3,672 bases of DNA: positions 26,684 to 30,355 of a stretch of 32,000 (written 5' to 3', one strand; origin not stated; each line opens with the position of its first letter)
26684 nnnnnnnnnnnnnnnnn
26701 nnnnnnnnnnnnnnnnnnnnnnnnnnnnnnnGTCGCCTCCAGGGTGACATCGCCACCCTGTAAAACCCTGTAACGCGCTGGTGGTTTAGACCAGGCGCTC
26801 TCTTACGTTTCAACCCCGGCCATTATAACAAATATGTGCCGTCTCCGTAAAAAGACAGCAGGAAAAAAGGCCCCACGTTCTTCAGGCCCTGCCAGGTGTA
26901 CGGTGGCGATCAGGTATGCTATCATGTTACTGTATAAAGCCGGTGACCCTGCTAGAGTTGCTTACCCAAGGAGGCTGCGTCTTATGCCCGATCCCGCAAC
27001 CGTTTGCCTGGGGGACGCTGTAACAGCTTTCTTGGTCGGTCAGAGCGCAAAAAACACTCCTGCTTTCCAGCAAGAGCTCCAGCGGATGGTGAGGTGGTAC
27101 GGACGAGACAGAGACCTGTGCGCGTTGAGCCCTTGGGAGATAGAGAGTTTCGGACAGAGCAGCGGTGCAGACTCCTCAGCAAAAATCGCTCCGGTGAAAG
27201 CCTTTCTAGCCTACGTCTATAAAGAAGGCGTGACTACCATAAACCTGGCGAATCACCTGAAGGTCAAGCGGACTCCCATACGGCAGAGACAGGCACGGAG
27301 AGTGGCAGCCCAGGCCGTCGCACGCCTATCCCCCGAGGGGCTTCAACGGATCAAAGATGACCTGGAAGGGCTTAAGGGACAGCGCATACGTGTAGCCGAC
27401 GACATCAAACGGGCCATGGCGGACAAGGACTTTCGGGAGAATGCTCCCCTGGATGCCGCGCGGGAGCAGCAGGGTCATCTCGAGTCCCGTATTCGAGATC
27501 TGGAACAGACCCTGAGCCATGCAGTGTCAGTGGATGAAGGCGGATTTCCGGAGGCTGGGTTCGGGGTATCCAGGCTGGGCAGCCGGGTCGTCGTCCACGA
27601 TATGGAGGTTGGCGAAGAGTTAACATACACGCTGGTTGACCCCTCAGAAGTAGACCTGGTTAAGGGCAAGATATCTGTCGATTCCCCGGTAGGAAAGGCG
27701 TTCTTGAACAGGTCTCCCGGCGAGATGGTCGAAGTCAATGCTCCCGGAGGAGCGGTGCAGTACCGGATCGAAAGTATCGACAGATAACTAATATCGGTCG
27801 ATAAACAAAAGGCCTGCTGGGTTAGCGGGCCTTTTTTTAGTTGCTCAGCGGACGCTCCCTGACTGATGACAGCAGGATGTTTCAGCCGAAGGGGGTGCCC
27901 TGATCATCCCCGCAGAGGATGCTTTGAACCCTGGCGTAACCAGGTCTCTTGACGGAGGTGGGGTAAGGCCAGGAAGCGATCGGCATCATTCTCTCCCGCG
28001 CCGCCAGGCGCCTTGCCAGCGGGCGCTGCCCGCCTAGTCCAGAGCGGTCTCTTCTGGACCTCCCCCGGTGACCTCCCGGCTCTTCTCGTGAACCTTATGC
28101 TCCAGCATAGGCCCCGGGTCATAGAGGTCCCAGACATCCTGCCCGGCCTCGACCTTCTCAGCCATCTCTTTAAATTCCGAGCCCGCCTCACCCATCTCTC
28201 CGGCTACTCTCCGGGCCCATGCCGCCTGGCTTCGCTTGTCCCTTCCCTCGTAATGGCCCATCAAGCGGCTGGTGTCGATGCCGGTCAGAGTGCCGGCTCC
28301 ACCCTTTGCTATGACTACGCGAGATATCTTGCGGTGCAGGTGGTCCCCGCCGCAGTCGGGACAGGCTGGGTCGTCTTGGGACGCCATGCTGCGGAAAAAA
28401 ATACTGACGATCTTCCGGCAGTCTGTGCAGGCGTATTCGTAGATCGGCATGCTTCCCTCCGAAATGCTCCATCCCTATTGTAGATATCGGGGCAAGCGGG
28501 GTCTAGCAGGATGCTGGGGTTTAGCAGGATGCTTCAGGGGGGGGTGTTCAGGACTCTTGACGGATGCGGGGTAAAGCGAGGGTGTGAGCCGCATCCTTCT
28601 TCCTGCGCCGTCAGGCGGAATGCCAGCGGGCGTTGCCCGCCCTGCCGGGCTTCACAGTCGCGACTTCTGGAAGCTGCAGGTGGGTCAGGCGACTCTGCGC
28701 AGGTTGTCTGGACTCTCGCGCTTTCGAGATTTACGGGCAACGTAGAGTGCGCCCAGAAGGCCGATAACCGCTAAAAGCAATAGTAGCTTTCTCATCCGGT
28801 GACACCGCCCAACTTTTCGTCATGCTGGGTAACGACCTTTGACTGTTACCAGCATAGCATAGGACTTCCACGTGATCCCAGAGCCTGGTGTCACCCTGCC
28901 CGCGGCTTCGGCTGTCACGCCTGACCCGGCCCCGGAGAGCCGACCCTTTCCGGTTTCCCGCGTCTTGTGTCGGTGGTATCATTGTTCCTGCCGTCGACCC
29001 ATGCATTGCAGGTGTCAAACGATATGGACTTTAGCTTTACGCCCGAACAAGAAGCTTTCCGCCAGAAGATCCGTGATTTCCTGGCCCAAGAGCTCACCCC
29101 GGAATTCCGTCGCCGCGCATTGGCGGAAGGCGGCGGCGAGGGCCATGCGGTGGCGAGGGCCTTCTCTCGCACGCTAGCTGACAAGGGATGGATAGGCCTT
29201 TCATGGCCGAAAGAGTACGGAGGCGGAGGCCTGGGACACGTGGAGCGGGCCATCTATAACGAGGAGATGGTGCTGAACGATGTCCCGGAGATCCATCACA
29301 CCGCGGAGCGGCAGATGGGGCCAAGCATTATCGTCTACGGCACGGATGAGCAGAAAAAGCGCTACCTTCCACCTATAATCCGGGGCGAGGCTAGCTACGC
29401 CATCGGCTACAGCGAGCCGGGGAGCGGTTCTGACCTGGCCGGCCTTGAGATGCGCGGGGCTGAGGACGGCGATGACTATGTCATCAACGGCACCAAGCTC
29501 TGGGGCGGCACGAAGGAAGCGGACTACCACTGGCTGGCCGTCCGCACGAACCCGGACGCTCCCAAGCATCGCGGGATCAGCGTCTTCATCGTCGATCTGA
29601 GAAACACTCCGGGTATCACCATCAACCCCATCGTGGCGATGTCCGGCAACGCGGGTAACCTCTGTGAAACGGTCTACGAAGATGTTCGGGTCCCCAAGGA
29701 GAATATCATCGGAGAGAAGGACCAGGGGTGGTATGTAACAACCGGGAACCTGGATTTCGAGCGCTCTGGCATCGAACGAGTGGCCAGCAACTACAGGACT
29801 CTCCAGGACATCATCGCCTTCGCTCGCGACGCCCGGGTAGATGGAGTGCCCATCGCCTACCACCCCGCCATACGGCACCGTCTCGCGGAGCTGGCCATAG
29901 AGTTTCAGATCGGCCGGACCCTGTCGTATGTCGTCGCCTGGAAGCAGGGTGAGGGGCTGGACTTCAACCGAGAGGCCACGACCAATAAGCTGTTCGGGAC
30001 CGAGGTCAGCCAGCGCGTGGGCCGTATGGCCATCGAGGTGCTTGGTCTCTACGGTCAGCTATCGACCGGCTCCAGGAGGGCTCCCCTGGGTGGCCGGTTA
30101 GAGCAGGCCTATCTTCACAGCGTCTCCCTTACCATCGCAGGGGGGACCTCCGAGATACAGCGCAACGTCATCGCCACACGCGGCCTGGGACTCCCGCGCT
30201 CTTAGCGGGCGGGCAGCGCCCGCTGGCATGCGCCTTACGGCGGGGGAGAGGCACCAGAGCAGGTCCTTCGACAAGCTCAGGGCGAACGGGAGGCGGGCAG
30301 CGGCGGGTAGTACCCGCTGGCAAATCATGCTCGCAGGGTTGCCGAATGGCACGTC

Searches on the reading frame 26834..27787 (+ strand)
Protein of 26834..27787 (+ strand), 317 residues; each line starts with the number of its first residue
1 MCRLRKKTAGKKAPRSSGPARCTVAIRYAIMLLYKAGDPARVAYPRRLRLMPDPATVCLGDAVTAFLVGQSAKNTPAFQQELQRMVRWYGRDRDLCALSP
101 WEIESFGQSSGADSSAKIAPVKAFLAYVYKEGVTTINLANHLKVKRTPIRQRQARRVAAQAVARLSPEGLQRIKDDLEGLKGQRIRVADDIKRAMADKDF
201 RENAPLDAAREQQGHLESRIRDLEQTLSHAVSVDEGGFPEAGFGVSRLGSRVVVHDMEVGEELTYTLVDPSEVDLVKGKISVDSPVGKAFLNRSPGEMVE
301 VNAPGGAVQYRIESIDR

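Call 6: search_protein_families(library=ncbifam, proteins=[window:26834-27787:+], max_evalue=0.00001)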
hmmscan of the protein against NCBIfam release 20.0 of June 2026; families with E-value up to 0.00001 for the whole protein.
window:26834-27787:+ (317 aa): 11 families
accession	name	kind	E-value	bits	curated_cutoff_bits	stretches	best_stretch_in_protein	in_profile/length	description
NF001263.0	PRK00226.1-4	equivalog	5.1e-35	120.7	145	1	160-316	4-158/160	transcription elongation factor GreA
NF001261.0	PRK00226.1-2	equivalog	1.4e-33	116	167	1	165-315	6-154/157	transcription elongation factor GreA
TIGR01462.1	greA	subfamily_domain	2e-32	112.4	139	1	165-315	2-150/151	transcription elongation factor GreA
NF001264.0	PRK00226.1-5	equivalog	4.9e-31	107.7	180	1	165-315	6-155/158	transcription elongation factor GreA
NF001262.0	PRK00226.1-3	equivalog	8.4e-19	67.9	161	1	160-308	4-151/165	transcription elongation factor GreA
NF001260.0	PRK00226.1-1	equivalog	1.9e-17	63.4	234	1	168-316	11-157/160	transcription elongation factor GreA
NF002506.1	PRK01885.1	equivalog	4e-16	59.1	188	1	165-316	5-153/156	transcription elongation factor GreB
TIGR01461.1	greB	equivalog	7.6e-15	55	171.05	1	165-316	5-153/156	transcription elongation factor GreB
NF011309.0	PRK14720.1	equivalog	9.7e-15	53.7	714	1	170-316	757-901/906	transcription elongation factor GreA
NF004396.0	PRK05753.1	equivalog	3e-10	40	109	1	215-308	27-117/137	nucleoside diphosphate kinase regulator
NF004969.0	PRK06330.1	equivalog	6.3e-08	31.7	697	1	162-302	566-703/718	transcript cleavage factor/unknown domain fusion protein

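Call 7: search_protein_families(library=pfam, proteins=[window:26834-27787:+], max_evalue=0.00001)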
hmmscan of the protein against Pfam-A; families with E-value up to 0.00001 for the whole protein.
window:26834-27787:+ (317 aa): 2 families
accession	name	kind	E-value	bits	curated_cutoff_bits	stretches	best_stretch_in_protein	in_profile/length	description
PF01272.25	GreA_GreB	-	4e-20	72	26.9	1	247-316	7-76/77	Transcription elongation factor, GreA/GreB, C-term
PF03449.20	GreA_GreB_N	-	8.4e-17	61.6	24.5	1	165-230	3-69/71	Transcription elongation factor, N-terminal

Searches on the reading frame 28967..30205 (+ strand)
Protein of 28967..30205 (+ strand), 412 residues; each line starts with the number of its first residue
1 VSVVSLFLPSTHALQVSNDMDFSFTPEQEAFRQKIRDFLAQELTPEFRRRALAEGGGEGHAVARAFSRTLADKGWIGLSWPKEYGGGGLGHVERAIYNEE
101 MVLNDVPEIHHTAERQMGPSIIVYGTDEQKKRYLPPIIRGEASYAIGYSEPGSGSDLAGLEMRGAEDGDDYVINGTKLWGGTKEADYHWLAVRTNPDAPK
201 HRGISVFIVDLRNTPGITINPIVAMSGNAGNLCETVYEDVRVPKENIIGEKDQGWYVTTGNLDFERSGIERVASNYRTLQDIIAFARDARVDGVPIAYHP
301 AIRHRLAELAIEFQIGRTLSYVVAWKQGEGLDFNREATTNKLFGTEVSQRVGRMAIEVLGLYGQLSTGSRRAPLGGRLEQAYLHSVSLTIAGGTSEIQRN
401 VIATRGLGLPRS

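Call 6: search_protein_families(library=ncbifam, proteins=[window:28967-30205:+], max_evalue=0.00001)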
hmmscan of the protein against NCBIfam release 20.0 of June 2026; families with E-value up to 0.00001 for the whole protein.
window:28967-30205:+ (412 aa): 16 families
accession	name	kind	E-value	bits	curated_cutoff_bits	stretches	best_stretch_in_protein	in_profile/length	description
TIGR03204.1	pimC_large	equivalog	4e-65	220.2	623.85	1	21-409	1-395/395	pimeloyl-CoA dehydrogenase large subunit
NF042972.1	AcrlCoAredClosAcrC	equivalog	1.8e-50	171.7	640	1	20-404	1-374/378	acryloyl-CoA reductase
NF045552.1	GlutCoADH_Des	equivalog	6.8e-41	140.7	470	1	20-408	1-381/387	glutaryl-CoA dehydrogenase Acd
NF008997.0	PRK12341.1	equivalog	1.1e-37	130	537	1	20-398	1-368/382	acyl-CoA dehydrogenase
NF045652.1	ProlPCPDhRedW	equivalog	1.5e-35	122.7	650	1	46-409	13-375/376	L-prolyl-[peptidyl-carrier protein] dehydrogenase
NF053553.1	prodigi_MBC_PigA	equivalog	4.3e-33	115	500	1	20-409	1-381/381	prodigiosin MBC biosynthesis dehydrogenase PigA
TIGR03207.1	cyc_hxne_CoA_dh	equivalog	5.2e-33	114.3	575.35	1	26-404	3-369/372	cyclohexanecarboxyl-CoA dehydrogenase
NF042439.1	SulpropCoADesulf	equivalog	1.3e-32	113.1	600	1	68-408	31-372/379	3-sulfinopropanoyl-CoA desulfinase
NF058590.1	AcCoDHFadEBacil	equivalog_domain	7.1e-32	110.7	600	1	23-322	20-315/586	acyl-CoA dehydrogenase FadE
NF043006.1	CyhCrbnylCoADH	equivalog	8.3e-32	110.6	650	1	67-403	41-372/380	cyclohexane-1-carbonyl-CoA dehydrogenase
NF002885.1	PRK03354.1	equivalog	2.6e-24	86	540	1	20-363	1-338/378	crotonobetainyl-CoA dehydrogenase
TIGR03203.1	pimD_small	equivalog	4.4e-17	62.2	652.7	1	21-322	1-298/378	pimeloyl-CoA dehydrogenase small subunit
NF052270.1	Staph_DH_FadE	equivalog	5e-12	45.2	600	1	120-362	116-357/400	acyl-CoA dehydrogenase FadE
NF007000.1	PRK09463.1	subfamily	8.8e-09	34.2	600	1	68-164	80-179/726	acyl-CoA dehydrogenase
TIGR04022.1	sulfur_SfnB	equivalog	1.8e-06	27.1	430.9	1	69-250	41-217/391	SfnB family sulfur acquisition oxidoreductase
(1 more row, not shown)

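Call 7: search_protein_families(library=pfam, proteins=[window:28967-30205:+], max_evalue=0.00001)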
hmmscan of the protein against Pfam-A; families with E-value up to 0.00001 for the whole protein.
window:28967-30205:+ (412 aa): 3 families
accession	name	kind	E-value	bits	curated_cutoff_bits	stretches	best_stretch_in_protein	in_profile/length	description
PF00441.29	Acyl-CoA_dh_1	-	6.7e-27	94.9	22.4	1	252-406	1-149/150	Acyl-CoA dehydrogenase, C-terminal domain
PF02771.21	Acyl-CoA_dh_N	-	3.5e-24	85.8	22.9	1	25-141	1-113/113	Acyl-CoA dehydrogenase, N-terminal domain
PF02770.24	Acyl-CoA_dh_M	-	1.3e-16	61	33.3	1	145-240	1-97/97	Acyl-CoA dehydrogenase, middle domain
